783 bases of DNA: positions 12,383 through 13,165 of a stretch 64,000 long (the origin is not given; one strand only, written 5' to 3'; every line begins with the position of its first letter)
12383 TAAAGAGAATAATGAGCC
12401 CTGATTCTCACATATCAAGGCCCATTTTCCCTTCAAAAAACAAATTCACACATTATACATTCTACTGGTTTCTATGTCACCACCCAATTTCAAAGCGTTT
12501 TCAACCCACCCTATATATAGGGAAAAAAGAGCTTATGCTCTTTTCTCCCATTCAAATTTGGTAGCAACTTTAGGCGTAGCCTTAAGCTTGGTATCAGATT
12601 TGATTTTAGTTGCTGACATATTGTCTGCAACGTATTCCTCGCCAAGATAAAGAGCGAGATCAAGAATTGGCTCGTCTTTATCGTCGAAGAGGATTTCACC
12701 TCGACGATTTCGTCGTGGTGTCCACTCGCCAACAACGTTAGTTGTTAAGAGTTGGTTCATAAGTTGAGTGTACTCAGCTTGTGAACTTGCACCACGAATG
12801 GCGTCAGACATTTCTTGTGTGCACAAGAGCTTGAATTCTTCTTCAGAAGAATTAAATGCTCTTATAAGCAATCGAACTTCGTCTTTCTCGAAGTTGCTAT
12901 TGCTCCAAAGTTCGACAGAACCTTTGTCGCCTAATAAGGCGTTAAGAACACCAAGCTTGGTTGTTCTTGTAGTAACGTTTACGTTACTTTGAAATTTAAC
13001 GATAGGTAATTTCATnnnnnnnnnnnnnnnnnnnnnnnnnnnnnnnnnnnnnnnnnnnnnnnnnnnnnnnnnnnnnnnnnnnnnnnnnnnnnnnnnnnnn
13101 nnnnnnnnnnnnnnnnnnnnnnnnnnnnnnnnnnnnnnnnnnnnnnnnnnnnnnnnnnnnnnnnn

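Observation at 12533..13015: GC-rich single-gene island with its own terminator: candidate moron or early host-interaction gene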

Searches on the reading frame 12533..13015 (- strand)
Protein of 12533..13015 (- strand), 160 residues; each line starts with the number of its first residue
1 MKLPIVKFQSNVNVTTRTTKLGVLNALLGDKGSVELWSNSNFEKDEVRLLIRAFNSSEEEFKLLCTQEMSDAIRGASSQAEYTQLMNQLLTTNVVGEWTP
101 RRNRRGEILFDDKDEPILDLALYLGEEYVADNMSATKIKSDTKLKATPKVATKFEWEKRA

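Call 5: search_protein_families(library=pfam, proteins=[window:12533-13015:-], max_evalue=1)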
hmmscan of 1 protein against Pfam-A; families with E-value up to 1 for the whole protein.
window:12533-13015:- (160 aa): 0 families

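Call 6: search_protein_families(library=phrogs, proteins=[window:12533-13015:-], max_evalue=1)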
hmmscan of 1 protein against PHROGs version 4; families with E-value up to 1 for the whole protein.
window:12533-13015:- (160 aa): 0 families

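Call 8: search_dna_similar(query=window:12533-13015:-, collection=phages, mode=protein, max_evalue=0.01, max_rows=40)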
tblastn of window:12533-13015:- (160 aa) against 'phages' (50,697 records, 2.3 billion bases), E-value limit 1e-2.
No match.

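Call 12: find_homologous_proteins(query=window:12533-13015:-, max_evalue=0.001)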
Query window:12533-13015:- (160 aa): 1 proteins with E <= 0.001 among 18 candidates.
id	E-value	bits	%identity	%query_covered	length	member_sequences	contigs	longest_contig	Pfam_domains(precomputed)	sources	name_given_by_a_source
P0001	8.1e-97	339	98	100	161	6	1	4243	-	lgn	-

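Call 15: find_encoding_contigs(protein=P0001, flank=10000)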
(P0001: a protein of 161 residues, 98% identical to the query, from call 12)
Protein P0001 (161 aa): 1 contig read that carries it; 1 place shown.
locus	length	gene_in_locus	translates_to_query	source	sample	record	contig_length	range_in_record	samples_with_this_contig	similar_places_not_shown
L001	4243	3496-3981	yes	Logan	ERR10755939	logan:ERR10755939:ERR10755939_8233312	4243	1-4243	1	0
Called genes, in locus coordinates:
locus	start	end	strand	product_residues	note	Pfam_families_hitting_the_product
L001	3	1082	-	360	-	?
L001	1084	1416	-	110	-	-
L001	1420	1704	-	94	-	-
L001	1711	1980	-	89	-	-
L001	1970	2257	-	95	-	-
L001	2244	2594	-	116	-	-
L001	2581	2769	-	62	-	-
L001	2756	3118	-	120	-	-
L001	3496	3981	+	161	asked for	-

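Call 18: predict_structure(protein=window:12533-13015:-)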
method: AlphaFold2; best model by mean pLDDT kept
length: 160 residues; sequences in the alignment: 1
mean_pLDDT: 41.2   pTM: 0.31
mean pLDDT of the five models: 41.2, 36.6, 36.6, 33.1, 32.6
residues with pLDDT >= 90: 0; 70-90: 0; 50-70: 41; < 50: 119
segments of 3 or more residues with pLDDT < 50: 1-54, 93-120, 125-160
pLDDT, mean of each block of 10 residues (from residue 1): 25 33 43 30 38 50 54 59 56 46 44 47 48 31 25 30
secondary structure, 60 per line:
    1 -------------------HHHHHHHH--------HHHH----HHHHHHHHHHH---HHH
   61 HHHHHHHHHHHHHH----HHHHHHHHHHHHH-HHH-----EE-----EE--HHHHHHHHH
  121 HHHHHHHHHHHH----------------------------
elements in order: H20-27 H36-39 H44-54 H58-74 H79-91 H112-132

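Call 19: search_protein_representatives(protein=window:12533-13015:-)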
Query: 160 residues. Proteins with E-value up to 0.001 (for the whole library): 10; up to 1e-10: 5; up to 1e-30: 1. The best 10 are listed.
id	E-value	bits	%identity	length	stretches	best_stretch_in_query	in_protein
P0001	2.6e-97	339.0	98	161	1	1-160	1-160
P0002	1.1e-23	100.2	38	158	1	14-157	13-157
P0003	1.4e-22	96.6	42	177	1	6-158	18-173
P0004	3.8e-12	62.7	30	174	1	7-158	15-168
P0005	1.4e-11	60.9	29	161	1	6-160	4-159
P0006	9.4e-10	55.0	28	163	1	19-157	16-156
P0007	1.5e-09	54.3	31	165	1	9-158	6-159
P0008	1.3e-07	48.1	34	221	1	16-158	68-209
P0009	3.1e-07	46.8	26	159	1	13-159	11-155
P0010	2.7e-04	37.3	66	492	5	103-117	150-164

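Call 21: find_homologous_proteins(query=A1, max_evalue=0.001)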
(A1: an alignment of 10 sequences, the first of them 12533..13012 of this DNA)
Query A1 (10 sequences) (159 aa, profile of the alignment): 48 proteins with E <= 0.001 among 8000 candidates.
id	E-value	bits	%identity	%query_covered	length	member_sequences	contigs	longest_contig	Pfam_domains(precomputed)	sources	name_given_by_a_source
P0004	4.1e-63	230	30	96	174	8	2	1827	-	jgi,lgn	jgi:hypothetical protein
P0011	1.1e-58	216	30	96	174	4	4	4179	-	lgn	-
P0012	1.6e-58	215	31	96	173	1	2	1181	-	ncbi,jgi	jgi:hypothetical protein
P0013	5.7e-58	213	30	96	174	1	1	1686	-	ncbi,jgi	jgi:hypothetical protein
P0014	8.0e-58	213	31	96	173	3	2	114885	-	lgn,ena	-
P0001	1.8e-57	212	98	100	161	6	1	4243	-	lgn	-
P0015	7.0e-57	210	33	96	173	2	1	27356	-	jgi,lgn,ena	jgi:hypothetical protein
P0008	1.5e-54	202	32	93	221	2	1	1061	-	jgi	jgi:hypothetical protein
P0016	2.8e-53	198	27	87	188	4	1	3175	-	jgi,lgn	jgi:hypothetical protein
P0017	2.6e-52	195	28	79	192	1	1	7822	-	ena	-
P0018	1.0e-51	193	31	79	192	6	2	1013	-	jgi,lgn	-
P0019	6.2e-51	190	31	97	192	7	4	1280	-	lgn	-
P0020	2.4e-49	185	32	92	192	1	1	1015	-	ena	-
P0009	2.4e-49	185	26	91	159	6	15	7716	-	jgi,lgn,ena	jgi:hypothetical protein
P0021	5.4e-49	184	27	74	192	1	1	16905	-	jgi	jgi:hypothetical protein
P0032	3.9e-45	172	29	91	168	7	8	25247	-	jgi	jgi:hypothetical protein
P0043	5.8e-41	158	25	91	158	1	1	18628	-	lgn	-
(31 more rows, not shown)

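Call 22: search_solved_structures(query=A1, max_evalue=10)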
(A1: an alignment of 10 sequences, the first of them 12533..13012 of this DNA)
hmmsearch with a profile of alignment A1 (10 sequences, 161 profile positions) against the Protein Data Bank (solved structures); distinct sequences matched with E-value up to 10: 4.
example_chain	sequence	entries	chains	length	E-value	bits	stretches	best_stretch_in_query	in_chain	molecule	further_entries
7dg5_A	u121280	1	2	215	0.53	13.3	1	77-107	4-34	Structural maintenance of chromosomes protein 1A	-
2wd5_A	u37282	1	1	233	0.92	12.5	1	76-107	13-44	STRUCTURAL MAINTENANCE OF CHROMOSOMES PROTEIN 1A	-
3urg_A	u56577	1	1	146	0.98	12.5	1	90-148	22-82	Alr1010 protein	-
2k2v_A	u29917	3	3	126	1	12.4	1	90-148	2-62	Alr1010 protein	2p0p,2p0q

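Call 23: find_encoding_contigs(protein=P0014, flank=10000, max_places=2)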
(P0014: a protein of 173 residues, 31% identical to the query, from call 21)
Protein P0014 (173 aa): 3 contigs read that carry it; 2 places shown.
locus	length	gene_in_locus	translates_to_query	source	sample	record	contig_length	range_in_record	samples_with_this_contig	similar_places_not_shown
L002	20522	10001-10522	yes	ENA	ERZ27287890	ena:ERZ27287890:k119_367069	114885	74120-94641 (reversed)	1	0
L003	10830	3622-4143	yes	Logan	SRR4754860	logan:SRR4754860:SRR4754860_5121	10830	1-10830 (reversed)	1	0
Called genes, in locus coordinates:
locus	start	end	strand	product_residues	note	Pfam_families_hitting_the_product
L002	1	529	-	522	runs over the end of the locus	PF23898:Crass_capsid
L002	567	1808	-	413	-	-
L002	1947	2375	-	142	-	PF02945:Endonuclease_7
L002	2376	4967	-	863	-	PF16510:P22_portal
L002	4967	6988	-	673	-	-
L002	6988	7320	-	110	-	-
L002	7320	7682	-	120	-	-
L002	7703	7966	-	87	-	-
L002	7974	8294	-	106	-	-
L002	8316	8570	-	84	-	-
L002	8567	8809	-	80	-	-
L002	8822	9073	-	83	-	-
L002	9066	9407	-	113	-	PF00216:Bac_DNA_binding (weak)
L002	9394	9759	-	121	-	-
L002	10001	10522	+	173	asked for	-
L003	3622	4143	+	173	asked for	-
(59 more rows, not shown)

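Call 24: find_encoding_contigs(protein=P0015, flank=10000, max_places=2)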
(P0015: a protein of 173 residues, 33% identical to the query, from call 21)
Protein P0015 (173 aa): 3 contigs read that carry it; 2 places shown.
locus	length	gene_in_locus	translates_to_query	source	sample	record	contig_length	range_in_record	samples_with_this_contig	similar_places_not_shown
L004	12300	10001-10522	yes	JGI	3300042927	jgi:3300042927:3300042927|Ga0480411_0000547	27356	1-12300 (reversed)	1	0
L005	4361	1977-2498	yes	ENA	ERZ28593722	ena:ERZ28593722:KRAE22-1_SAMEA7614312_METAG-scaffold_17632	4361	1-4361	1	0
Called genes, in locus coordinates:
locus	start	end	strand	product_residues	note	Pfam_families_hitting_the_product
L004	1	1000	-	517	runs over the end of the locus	PF23898:Crass_capsid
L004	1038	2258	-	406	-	-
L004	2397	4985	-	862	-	PF16510:P22_portal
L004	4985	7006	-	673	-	-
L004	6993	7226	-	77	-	-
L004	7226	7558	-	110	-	-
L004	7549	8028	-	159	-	-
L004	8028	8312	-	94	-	-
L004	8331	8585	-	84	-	-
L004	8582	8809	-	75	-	-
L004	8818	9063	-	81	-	-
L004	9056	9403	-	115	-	-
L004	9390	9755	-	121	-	-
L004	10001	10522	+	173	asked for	-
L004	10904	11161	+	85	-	-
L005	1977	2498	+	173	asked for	-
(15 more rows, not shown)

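Call 25: find_encoding_contigs(protein=P0032, flank=10000, max_places=2)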
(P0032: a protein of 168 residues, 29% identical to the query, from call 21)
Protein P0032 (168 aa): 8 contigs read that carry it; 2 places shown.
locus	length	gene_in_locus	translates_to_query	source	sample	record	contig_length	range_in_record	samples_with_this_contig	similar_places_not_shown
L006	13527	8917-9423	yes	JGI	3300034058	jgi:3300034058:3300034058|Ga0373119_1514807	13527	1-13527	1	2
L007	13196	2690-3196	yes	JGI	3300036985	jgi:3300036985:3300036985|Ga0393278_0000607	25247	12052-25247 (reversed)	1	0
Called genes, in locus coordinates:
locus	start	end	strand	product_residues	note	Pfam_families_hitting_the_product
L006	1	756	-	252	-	?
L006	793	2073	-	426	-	-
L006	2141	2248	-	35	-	-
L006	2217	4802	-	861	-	PF16510:P22_portal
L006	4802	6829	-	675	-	-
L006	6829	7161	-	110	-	-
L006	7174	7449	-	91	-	-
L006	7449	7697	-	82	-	-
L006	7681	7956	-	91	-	-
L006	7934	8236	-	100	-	-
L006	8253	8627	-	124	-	-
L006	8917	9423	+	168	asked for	-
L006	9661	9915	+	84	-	-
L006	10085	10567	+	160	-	-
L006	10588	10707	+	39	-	-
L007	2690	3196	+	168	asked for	-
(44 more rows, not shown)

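Call 26: find_encoding_contigs(protein=P0043, flank=10000, max_places=2)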
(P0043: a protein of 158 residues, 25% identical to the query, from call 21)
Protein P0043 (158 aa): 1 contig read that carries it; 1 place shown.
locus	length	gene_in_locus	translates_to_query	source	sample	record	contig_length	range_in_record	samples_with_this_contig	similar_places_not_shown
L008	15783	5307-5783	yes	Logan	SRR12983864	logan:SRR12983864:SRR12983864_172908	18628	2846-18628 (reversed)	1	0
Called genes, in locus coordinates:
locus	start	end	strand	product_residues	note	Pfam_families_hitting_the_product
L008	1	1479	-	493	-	?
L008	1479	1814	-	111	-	-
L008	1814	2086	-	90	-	-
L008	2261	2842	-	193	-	-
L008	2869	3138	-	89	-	-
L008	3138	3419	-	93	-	-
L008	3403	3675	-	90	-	-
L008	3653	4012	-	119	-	PF00216:Bac_DNA_binding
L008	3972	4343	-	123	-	-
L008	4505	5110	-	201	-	-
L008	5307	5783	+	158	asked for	-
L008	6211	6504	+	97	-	-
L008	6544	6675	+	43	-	-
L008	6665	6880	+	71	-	-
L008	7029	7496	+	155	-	-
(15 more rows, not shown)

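Call 43: predict_structure(alignment_id=A2)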
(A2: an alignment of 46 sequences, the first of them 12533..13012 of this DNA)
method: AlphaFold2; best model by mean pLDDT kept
length: 159 residues; sequences in the alignment: 46
mean_pLDDT: 72.7   pTM: 0.59
mean pLDDT of the five models: 72.7, 71.7, 69.9, 69.1, 66.3
residues with pLDDT >= 90: 35; 70-90: 73; 50-70: 4; < 50: 47
segments of 3 or more residues with pLDDT < 50: 1-14, 127-159
pLDDT, mean of each block of 10 residues (from residue 1): 40 61 86 90 89 88 91 91 89 86 88 87 63 33 36 43
secondary structure, 60 per line:
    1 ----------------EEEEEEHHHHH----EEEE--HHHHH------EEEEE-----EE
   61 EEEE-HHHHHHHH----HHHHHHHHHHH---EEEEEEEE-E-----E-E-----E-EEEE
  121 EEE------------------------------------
elements in order: E17-22 H23-27 E32-35 H38-42 E49-53 E59-64 H66-73 H78-88 E92-99 E117-123

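Call 48: fold_search(model_id=the predicted structure, library=pdb)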
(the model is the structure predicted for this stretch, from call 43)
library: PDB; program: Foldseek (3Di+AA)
matches with E <= 10: 459; with E <= 0.001: 0
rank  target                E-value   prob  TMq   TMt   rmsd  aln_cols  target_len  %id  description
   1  6cqm_B                2.8e-02  0.85  0.26  0.40   6.5       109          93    8  Crystal Structure of mitochondrial single-stranded DNA binding proteins from S. cerevisiae, Rim1 (Form2) (released 2018-05-30)
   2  6cqo_B                6.2e-02  0.72  0.27  0.41   7.2        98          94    8  Crystal Structure of mitochondrial single-stranded DNA binding proteins from S. cerevisiae (SeMet Labeled), Rim1 (Form (released 2018-05-30)
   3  6imj_B                1.0e-01  0.57  0.28  0.13   6.8       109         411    6  The crystal structure of Se-AsfvLIG:DNA complex (released 2019-02-27)
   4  6imj_A                1.2e-01  0.54  0.28  0.13   7.1       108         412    7  The crystal structure of Se-AsfvLIG:DNA complex (released 2019-02-27)
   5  6cqm_D                1.2e-01  0.33  0.24  0.34   8.3       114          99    7  Crystal Structure of mitochondrial single-stranded DNA binding proteins from S. cerevisiae, Rim1 (Form2) (released 2018-05-30)
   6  9vbt_G                1.2e-01  0.33  0.24  0.26   7.9       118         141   12  Cryo-EM structure of the multi-component acyltransferase complex MucABC from Streptococcus macacae at a stoichiometric (released 2026-02-11)
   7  7f5z_B                1.4e-01  0.14  0.21  0.26   9.8       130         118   12  Crystal structure of the single-stranded dna-binding protein from Mycobacterium tuberculosis- Form III (released 2022-05-11)
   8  9vbt_L                1.5e-01  0.28  0.23  0.25   8.4       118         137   10  Cryo-EM structure of the multi-component acyltransferase complex MucABC from Streptococcus macacae at a stoichiometric (released 2026-02-11)
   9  9skh_E                1.6e-01  0.23  0.22  0.23   8.7       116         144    7  Biocatalytic Regioselective C-Formylation of Resorcinol Derivatives (released 2026-02-18)
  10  6esq_E                1.6e-01  0.20  0.19  0.22   8.5       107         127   14  Structure of the acetoacetyl-CoA thiolase/HMG-CoA synthase complex from Methanothermococcus thermolithotrophicus soake (released 2018-03-14)
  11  6cqm_F                1.7e-01  0.38  0.26  0.36   6.5       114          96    7  Crystal Structure of mitochondrial single-stranded DNA binding proteins from S. cerevisiae, Rim1 (Form2) (released 2018-05-30)
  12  5m3k_B                1.8e-01  0.23  0.22  0.24   8.5       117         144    8  A multi-component acyltransferase PhlABC from Pseudomonas protegens (released 2017-12-20)
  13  6cqo_F                2.0e-01  0.38  0.24  0.35   6.8       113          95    7  Crystal Structure of mitochondrial single-stranded DNA binding proteins from S. cerevisiae (SeMet Labeled), Rim1 (Form (released 2018-05-30)
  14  9vbt_K                2.0e-01  0.30  0.23  0.26   7.2        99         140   11  Cryo-EM structure of the multi-component acyltransferase complex MucABC from Streptococcus macacae at a stoichiometric (released 2026-02-11)
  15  5m3k_E                2.0e-01  0.21  0.22  0.24   8.4       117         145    8  A multi-component acyltransferase PhlABC from Pseudomonas protegens (released 2017-12-20)
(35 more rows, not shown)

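Call 53: search_protein_families(library=pfam, alignment_id=A2, max_evalue=1)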
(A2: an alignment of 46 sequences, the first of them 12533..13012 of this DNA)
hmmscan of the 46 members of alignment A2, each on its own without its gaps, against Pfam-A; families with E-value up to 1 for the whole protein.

A. member 1, window:12533-13012:- (159 aa): 0 families

B. families by the number of members that match (of 46 scanned): 13 families
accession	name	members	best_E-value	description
PF19147.5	DUF5829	3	0.022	Family of unknown function (DUF5829)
PF20846.3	PNMA_N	3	0.044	PNMA N-terminal RRM-like domain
PF12884.12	TORC_N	2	0.013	Transducer of regulated CREB activity, N terminus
PF25510.1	Ubiquitin_DCDC1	2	0.059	Doublecortin domain-containing protein 1-like, ubiquitin domain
PF04937.20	DUF659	2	0.072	Protein of unknown function (DUF 659)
PF17503.7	DUF5435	2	0.14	Family of unknown function (DUF5435)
PF17892.7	Cadherin_5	1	0.0076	Cadherin-like domain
PF17963.7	Big_9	1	0.044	Bacterial Ig domain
PF15180.11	NPBW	1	0.1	Neuropeptides B and W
PF00532.27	Peripla_BP_1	1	0.11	Periplasmic binding proteins and sugar binding domain of LacI family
PF17679.6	Dip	1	0.14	gp37/Dip protein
PF01271.22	Granin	1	0.14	Granin (chromogranin or secretogranin)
PF21229.3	TdIF1_2nd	1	0.19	TdIF1, C-terminal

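Call 54: search_protein_families(library=phrogs, alignment_id=A2, max_evalue=0.1)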
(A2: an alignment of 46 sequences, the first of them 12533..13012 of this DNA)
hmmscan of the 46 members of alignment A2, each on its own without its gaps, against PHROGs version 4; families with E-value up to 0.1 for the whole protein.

A. member 1, window:12533-13012:- (159 aa): 0 families

B. families by the number of members that match (of 46 scanned): 21 families
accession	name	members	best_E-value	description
phrog_3915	-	6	0.01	-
phrog_16883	-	2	0.0055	-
phrog_12370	-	2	0.0072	-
phrog_1836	-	2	0.036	tail fiber protein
phrog_21425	-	2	0.045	-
phrog_23014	-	2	0.051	-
phrog_27855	-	2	0.068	-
phrog_8945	-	2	0.079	stringent starvation protein Sspb-like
phrog_22009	-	1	0.0095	-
phrog_10465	-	1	0.03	-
phrog_23873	-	1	0.037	-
phrog_19626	-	1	0.048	-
phrog_22927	-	1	0.048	-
phrog_15164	-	1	0.049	-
phrog_7227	-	1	0.057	-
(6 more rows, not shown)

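Call 57: fold_search(model_id=the predicted structure, library=viral)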
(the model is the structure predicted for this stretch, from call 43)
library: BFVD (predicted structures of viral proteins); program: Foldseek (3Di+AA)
matches with E <= 10: 525; with E <= 0.001: 1
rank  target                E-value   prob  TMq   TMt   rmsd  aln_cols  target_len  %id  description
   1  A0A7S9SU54            5.8e-04  1.00  0.39  0.43  13.4       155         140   15  Uncharacterized protein [Virus NIOZ-UU157]
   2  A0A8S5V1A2            3.9e-03  0.77  0.26  0.28  20.3       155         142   10  Single strand binding protein [Myoviridae sp. ctJ2i1]
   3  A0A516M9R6            4.7e-03  0.72  0.26  0.24  16.0       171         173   10  (no name in the UniProt tables at hand)
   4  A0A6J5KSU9            5.0e-03  0.57  0.25  0.28  21.3       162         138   13  Ssb Single-stranded DNA-binding protein [uncultured Caudovirales phage]
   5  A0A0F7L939            6.4e-03  0.20  0.17  0.17  22.1       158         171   12  Single-stranded DNA-binding protein [uncultured marine virus]
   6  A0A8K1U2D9            9.2e-03  0.57  0.26  0.05  20.1       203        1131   10  Chroparavirus methyltransferase domain-containing protein [Riboviria sp.]
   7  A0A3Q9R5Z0            1.2e-02  0.35  0.21  0.24  19.7       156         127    8  (no name in the UniProt tables at hand)
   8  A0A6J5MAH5            1.3e-02  0.44  0.24  0.26  14.2       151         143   15  Single-stranded DNA-binding protein [uncultured Caudovirales phage]
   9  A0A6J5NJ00            1.6e-02  0.16  0.14  0.16  14.8       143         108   10  Uncharacterized protein [uncultured Caudovirales phage]
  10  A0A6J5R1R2            2.2e-02  0.54  0.24  0.29  19.4       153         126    8  Uncharacterized protein [uncultured Caudovirales phage]
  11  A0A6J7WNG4            2.3e-02  0.41  0.24  0.27  19.4       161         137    9  Ssb, single-stranded DNA-binding protein [uncultured Caudovirales phage]
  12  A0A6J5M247            2.5e-02  0.63  0.27  0.36   7.0       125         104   11  Uncharacterized protein [uncultured Caudovirales phage]
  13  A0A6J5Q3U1            3.3e-02  0.38  0.26  0.31   9.6       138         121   13  Uncharacterized protein [uncultured Caudovirales phage]
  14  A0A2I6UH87            3.6e-02  0.35  0.26  0.27  17.2       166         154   10  Single-strand binding protein [Salinibacter phage M31CR41-2]
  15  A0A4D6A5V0            4.8e-02  0.20  0.22  0.19  22.0       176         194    9  (no name in the UniProt tables at hand)
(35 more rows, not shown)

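Call 71: find_homologous_proteins(query=A2, max_evalue=0.01)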
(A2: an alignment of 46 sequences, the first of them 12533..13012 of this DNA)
Query A2 (46 sequences) (159 aa, profile of the alignment): 23 proteins with E <= 0.01 among 3758 candidates.
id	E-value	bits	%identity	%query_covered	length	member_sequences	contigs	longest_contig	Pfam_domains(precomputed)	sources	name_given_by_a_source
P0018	5.3e-65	236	31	79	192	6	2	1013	-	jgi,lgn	-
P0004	6.9e-65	236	30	96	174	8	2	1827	-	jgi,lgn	jgi:hypothetical protein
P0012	7.3e-65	236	31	96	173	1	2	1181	-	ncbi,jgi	jgi:hypothetical protein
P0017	1.3e-64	235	28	79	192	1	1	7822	-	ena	-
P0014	2.8e-64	234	31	96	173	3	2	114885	-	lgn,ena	-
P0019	1.2e-63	232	31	97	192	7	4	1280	-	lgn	-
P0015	1.4e-63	231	33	96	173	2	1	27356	-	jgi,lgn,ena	jgi:hypothetical protein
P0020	1.6e-63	231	32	92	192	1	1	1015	-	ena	-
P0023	2.9e-63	230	28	76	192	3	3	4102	-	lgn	-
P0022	3.9e-63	230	32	92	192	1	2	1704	-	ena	-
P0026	7.0e-63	229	26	77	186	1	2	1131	-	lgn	-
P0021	7.5e-63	229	27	74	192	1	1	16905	-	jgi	jgi:hypothetical protein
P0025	1.6e-62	228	31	81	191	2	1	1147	-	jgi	-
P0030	1.9e-62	228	25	77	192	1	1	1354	-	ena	-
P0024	5.9e-62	226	26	82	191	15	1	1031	-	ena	-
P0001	9.9e-44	167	98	100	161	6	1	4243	-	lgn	-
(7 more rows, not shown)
